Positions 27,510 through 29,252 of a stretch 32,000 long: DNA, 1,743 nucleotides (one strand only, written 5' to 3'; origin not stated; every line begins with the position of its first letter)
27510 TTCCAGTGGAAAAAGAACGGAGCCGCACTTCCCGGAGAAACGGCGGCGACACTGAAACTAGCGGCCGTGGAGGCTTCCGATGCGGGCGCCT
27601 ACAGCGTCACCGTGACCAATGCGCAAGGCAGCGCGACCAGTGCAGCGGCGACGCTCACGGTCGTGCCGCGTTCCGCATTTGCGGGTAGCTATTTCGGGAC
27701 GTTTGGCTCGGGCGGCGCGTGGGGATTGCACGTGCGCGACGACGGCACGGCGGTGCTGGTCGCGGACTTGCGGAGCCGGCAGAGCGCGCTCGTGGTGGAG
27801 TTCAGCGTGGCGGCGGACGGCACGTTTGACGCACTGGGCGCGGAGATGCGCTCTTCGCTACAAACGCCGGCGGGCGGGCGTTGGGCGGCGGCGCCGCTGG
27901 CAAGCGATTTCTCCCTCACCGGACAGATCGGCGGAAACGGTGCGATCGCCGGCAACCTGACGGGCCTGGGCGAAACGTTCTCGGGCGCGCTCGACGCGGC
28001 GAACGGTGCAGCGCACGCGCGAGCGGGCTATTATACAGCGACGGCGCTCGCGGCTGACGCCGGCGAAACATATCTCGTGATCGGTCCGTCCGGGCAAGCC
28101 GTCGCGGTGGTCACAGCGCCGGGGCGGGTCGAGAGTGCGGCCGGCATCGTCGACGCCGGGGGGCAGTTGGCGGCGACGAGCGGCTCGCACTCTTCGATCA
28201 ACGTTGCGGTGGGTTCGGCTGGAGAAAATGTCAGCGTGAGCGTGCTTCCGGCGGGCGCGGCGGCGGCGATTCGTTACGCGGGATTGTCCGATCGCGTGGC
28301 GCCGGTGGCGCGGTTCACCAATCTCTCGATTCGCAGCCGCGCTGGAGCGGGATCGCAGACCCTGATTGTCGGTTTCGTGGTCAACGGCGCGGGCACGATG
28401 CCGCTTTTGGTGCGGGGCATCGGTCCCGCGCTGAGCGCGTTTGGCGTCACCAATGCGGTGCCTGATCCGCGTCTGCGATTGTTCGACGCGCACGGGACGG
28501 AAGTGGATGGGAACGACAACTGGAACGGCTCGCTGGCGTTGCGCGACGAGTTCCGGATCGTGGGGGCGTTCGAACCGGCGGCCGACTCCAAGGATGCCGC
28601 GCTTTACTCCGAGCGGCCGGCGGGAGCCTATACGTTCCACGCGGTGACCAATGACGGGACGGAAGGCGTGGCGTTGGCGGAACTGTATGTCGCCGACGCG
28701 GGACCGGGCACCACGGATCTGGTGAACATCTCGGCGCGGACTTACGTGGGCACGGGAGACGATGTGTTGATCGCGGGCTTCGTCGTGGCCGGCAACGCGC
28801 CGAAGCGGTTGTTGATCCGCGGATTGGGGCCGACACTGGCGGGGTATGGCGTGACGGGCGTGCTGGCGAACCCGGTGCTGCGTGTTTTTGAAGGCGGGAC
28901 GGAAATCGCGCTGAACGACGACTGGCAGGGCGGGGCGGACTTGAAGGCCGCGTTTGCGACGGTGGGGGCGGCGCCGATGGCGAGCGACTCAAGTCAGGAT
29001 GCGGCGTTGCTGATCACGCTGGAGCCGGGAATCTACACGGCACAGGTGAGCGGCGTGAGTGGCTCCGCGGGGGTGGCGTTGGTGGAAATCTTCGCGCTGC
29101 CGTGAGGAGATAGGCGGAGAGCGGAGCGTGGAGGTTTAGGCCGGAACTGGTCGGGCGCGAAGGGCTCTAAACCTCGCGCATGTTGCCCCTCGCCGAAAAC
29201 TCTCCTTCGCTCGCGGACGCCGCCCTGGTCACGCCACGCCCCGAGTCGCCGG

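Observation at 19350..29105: ~3250-aa secreted metzincin carrying five consecutive Ig-propeller-Ig units (35 RCC1-like blades)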

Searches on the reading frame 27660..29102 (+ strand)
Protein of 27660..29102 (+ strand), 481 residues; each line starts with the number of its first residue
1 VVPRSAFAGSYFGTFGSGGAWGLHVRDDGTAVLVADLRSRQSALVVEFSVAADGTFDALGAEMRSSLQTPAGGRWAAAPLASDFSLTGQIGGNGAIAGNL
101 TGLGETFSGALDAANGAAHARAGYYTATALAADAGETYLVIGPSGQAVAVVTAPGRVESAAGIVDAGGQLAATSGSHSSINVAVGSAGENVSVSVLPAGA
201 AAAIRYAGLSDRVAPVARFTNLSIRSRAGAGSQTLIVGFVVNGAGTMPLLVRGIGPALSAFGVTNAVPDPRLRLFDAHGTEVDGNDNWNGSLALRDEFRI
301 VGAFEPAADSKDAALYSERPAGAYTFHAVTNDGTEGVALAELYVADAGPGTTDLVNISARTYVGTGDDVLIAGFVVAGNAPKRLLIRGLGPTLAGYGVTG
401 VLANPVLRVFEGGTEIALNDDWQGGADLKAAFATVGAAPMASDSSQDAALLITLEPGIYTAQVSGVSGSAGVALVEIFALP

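Call 11: search_solved_structures(query=window:27660-29102:+, max_evalue=1, show_alignments=1)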
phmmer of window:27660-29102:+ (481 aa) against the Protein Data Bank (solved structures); distinct sequences matched with E-value up to 1: 2.
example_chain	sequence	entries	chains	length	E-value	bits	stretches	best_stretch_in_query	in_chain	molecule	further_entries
1qfc_A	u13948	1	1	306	0.3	13.3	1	346-403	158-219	PROTEIN (PURPLE ACID PHOSPHATASE)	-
1qhw_A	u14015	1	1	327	0.34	13.1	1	346-403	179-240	PROTEIN (PURPLE ACID PHOSPHATASE)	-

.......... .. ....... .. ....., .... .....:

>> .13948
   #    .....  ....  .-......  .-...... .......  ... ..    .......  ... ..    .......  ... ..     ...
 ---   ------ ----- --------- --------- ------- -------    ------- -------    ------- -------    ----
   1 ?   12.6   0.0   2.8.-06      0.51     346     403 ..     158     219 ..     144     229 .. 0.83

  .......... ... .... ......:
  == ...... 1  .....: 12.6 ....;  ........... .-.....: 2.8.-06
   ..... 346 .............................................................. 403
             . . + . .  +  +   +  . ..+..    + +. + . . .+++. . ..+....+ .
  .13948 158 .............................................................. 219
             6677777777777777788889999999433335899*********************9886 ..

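Call 45: predict_structure(alignment_id=A2)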
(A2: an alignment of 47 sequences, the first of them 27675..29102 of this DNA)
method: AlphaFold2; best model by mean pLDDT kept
length: 476 residues; sequences in the alignment: 47
mean_pLDDT: 80.8   pTM: 0.68
mean pLDDT of the five models: 80.8, 80.7, 79.5, 77.6, 77.2
residues with pLDDT >= 90: 238; 70-90: 116; 50-70: 72; < 50: 50
segments of 3 or more residues with pLDDT < 50: 60-74, 111-127, 154-169
pLDDT, mean of each block of 10 residues (from residue 1): 74 75 80 66 85 62 37 56 88 85 75 39 41 55 57 44 45 64 67 75 69 91 86 96 97 93 96 97 92 92 96 97 92 95 85 94 92 93 97 96 97 94 96 93 97 97 96 96
secondary structure, 60 per line:
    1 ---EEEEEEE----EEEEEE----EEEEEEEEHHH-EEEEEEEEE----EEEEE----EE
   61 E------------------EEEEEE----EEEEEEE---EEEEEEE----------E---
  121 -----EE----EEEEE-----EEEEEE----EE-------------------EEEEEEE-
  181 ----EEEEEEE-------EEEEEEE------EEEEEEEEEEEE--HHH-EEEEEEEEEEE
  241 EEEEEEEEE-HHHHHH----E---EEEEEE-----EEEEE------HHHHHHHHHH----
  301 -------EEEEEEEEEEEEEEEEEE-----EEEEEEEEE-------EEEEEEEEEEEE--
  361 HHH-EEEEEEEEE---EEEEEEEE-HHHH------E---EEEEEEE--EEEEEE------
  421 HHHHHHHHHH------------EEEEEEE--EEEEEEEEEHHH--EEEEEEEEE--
elements in order: E4-10 E15-20 E25-32 E37-45 E50-54 E59-61 E80-85 E90-96 E100-106 E132-136 E142-147 E173-179 E185-191 E199-205 E212-223 E230-249 H251-256 E265-270 E276-280 H287-296 E308-325 E331-339 E347-358 E365-373 E377-384 H386-389 E400-406 E409-414 H421-430 E443-449 E452-460 E466-474

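Call 51: fold_search(model_id=the predicted structure, library=pdb)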
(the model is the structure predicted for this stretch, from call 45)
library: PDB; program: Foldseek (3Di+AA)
matches with E <= 10: 1089; with E <= 0.001: 33
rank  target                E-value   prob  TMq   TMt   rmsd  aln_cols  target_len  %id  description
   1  7zgn_B                2.8e-07  0.94  0.15  0.14  27.1       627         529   10  Plant/insect N-glycan active PNGase (released 2022-09-07)
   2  1cjd_B                4.1e-06  0.99  0.14  0.17  18.5       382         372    9  THE BACTERIOPHAGE PRD1 COAT PROTEIN, P3, IS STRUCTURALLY SIMILAR TO HUMAN ADENOVIRUS HEXON (released 1999-09-20)
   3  1w8x_L                4.3e-06  0.98  0.15  0.17  18.1       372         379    9  Structural analysis of PRD1 (released 2004-11-11)
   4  1hx6_B                4.8e-06  1.00  0.16  0.20  18.2       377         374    8  P3, THE MAJOR COAT PROTEIN OF THE LIPID-CONTAINING BACTERIOPHAGE PRD1. (released 2001-01-24)
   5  1hqn_B                6.3e-06  1.00  0.16  0.20  18.5       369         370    8  THE SELENOMETHIONINE DERIVATIVE OF P3, THE MAJOR COAT PROTEIN OF THE LIPID-CONTAINING BACTERIOPHAGE PRD1. (released 2001-01-17)
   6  1cjd_A                9.6e-06  0.97  0.14  0.16  18.7       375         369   10  THE BACTERIOPHAGE PRD1 COAT PROTEIN, P3, IS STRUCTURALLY SIMILAR TO HUMAN ADENOVIRUS HEXON (released 1999-09-20)
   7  1hx6_C                1.0e-05  0.98  0.15  0.18  18.6       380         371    8  P3, THE MAJOR COAT PROTEIN OF THE LIPID-CONTAINING BACTERIOPHAGE PRD1. (released 2001-01-24)
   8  1w8x_E                1.0e-05  0.98  0.15  0.18  18.5       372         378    9  Structural analysis of PRD1 (released 2004-11-11)
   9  7ook_A                1.1e-05  0.99  0.15  0.18  18.5       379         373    8  Bacteriophage PRD1 Major Capsid Protein P3 in complex with CPZ (released 2022-06-08)
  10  5iku                  1.3e-05  1.00  0.17  0.32  17.7       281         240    7  Crystal structure of the Hathewaya histolytica ColG tandem collagen-binding domain s3as3b in the presence of calcium at  (released 2017-03-15)
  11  1w8x_J                1.4e-05  0.98  0.15  0.17  18.5       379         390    9  Structural analysis of PRD1 (released 2004-11-11)
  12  1w8x_F                1.7e-05  0.97  0.15  0.17  18.6       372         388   10  Structural analysis of PRD1 (released 2004-11-11)
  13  1hqn_A                2.5e-05  0.98  0.15  0.18  18.5       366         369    9  THE SELENOMETHIONINE DERIVATIVE OF P3, THE MAJOR COAT PROTEIN OF THE LIPID-CONTAINING BACTERIOPHAGE PRD1. (released 2001-01-17)
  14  1w8x_K                2.8e-05  0.96  0.16  0.18  18.6       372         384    9  Structural analysis of PRD1 (released 2004-11-11)
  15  6q5u_G                3.1e-05  0.97  0.16  0.18  19.0       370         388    9  High resolution electron cryo-microscopy structure of the bacteriophage PR772 (released 2019-06-19)
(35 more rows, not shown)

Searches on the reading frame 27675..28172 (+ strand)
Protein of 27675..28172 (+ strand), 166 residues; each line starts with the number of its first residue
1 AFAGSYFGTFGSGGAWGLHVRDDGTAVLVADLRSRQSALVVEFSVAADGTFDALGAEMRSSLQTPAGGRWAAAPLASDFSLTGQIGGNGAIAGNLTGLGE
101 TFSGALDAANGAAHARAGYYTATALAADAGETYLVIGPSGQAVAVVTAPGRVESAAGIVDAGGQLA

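Call 60: search_protein_families(library=pfam, proteins=[window:27675-28172:+], max_evalue=0.01)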
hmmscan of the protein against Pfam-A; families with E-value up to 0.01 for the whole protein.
window:27675-28172:+ (166 aa): 0 families

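Call 66: find_homologous_proteins(query=window:27675-28172:+, max_evalue=0.001)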
Query window:27675-28172:+: 1628 candidates shared short words with the query, none scored E <= 0.001.
